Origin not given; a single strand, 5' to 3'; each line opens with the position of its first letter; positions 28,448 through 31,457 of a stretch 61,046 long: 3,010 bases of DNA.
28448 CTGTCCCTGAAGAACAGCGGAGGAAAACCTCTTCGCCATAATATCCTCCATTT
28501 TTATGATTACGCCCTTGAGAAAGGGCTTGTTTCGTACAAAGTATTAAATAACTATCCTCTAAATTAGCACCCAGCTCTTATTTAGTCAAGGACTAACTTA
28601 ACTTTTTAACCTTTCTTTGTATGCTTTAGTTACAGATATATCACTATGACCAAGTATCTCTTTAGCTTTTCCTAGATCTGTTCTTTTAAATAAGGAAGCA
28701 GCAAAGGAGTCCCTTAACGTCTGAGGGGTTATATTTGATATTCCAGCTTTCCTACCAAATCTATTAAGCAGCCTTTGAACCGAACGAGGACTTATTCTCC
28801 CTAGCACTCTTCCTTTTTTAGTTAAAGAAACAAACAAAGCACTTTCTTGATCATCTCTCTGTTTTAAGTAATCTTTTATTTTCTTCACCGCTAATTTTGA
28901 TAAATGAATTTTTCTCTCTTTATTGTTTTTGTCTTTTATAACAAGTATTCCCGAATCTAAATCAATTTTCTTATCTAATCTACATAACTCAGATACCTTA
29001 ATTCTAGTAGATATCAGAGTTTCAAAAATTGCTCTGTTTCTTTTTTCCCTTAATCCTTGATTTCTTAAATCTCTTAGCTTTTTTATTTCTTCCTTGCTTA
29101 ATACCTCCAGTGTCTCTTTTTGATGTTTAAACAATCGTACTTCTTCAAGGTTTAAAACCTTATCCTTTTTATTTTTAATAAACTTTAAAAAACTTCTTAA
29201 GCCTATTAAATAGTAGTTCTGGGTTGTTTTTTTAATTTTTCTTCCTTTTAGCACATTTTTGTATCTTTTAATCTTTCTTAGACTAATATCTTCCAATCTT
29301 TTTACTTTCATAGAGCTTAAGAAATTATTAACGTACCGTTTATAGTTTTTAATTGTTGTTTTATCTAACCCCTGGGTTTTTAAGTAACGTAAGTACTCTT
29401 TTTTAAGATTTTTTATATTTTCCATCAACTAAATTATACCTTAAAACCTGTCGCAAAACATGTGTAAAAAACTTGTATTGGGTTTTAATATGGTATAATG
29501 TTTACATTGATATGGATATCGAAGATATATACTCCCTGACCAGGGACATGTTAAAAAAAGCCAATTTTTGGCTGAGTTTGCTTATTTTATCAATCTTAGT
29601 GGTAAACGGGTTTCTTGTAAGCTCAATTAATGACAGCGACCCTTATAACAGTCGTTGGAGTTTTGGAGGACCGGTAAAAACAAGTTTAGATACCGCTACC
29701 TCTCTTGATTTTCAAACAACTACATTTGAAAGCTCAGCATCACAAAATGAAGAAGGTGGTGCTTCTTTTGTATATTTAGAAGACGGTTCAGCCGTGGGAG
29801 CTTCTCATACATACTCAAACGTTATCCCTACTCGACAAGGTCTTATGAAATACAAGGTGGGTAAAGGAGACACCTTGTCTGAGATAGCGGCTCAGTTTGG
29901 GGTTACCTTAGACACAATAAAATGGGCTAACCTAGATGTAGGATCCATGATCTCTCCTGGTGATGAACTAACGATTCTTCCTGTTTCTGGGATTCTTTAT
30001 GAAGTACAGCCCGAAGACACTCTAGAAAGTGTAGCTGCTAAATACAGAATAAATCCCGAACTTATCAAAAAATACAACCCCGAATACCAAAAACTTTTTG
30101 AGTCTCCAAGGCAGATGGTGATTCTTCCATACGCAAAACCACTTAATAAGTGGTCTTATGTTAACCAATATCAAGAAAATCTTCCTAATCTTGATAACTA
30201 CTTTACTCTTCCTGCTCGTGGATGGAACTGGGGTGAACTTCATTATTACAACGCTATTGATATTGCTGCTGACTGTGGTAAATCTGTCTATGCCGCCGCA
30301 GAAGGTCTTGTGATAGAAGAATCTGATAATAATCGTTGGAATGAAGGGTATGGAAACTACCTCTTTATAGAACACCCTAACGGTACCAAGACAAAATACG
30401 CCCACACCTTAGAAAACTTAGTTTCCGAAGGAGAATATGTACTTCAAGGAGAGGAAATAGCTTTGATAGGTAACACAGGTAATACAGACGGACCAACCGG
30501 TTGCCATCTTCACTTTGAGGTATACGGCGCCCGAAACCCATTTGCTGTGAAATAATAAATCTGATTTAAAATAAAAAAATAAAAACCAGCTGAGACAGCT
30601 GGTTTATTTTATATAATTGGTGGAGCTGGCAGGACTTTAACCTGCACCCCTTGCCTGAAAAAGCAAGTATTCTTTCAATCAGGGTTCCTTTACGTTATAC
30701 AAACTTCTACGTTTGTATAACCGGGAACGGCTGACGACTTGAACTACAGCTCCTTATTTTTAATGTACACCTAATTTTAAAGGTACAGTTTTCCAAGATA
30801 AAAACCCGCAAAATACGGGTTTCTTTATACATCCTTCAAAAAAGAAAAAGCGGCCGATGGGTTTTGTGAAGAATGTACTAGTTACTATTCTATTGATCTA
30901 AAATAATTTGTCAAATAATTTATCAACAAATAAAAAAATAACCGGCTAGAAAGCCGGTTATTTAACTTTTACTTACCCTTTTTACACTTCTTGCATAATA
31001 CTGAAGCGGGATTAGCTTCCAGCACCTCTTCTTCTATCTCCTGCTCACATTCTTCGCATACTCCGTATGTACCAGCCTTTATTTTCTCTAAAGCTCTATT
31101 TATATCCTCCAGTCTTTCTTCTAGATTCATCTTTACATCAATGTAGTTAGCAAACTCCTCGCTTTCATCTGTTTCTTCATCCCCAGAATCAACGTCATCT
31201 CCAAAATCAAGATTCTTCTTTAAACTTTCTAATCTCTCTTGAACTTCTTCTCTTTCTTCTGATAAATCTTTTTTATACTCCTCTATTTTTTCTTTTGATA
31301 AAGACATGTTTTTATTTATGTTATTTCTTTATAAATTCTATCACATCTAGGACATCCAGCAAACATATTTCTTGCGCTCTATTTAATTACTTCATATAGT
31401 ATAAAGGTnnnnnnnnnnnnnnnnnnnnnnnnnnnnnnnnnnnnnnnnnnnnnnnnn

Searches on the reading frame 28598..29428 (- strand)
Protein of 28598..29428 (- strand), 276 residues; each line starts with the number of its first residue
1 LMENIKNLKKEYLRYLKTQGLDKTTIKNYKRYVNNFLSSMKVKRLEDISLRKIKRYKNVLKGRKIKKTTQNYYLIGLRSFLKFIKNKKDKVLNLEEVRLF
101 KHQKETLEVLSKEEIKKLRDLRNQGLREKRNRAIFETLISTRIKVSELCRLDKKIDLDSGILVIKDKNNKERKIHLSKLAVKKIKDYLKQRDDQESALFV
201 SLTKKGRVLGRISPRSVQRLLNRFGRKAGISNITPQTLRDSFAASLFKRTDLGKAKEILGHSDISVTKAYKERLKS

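Call 10: search_protein_families(library=pfam, proteins=[window:28598-29428:-])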
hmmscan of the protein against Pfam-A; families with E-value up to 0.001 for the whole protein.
window:28598-29428:- (276 aa): 3 families
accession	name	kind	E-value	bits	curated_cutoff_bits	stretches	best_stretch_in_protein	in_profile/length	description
PF00589.27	Phage_integrase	-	1.4e-26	93.7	27.1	1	109-272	2-167/172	Phage integrase family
PF13495.12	Phage_int_SAM_4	-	3.1e-09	37.5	27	1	11-61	4-54/85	Phage integrase, N-terminal SAM-like domain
PF02899.23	Phage_int_SAM_1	-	1.8e-08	35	22.3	1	10-87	2-82/83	Phage integrase, N-terminal SAM-like domain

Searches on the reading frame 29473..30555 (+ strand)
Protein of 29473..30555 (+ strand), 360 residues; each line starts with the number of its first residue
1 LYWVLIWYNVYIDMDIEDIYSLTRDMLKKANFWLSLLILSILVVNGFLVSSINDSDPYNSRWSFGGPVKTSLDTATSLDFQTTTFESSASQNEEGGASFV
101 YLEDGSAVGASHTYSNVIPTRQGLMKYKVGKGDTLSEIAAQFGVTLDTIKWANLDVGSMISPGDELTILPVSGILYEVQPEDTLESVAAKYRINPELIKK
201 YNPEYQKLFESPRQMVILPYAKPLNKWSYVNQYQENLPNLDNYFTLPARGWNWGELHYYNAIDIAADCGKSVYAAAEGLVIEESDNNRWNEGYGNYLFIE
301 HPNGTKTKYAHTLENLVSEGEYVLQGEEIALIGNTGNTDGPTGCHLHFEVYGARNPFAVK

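Call 10: search_protein_families(library=pfam, proteins=[window:29473-30555:+])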
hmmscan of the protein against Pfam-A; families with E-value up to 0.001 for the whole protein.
window:29473-30555:+ (360 aa): 4 families
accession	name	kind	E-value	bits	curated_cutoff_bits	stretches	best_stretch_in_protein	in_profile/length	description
PF01551.29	Peptidase_M23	-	1.2e-23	83.5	28.7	1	259-356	3-93/96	Peptidase family M23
PF01476.26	LysM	-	1.7e-16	60.3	20.9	2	127-168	1-42/43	LysM domain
PF23577.1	LysM_RLK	-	6.1e-11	42.6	27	1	176-205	3-32/44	LysM domain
PF23473.1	LysM3_LYK4_5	-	0.00012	22.6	29.3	0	124-153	2-31/48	LYK4/5 LysM3 domain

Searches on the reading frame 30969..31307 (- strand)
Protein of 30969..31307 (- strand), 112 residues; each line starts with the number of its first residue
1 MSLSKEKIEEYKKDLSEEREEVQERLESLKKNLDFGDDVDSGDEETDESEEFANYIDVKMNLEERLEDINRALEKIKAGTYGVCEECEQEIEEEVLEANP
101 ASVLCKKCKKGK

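Call 10: search_protein_families(library=pfam, proteins=[window:30969-31307:-])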
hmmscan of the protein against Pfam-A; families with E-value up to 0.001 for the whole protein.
window:30969-31307:- (112 aa): 1 family
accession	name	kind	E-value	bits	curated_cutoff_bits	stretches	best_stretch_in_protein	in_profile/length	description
PF01258.23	zf-dskA_traR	-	2e-08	34.5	24.9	1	79-110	1-32/36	Prokaryotic dksA/traR C4-type zinc finger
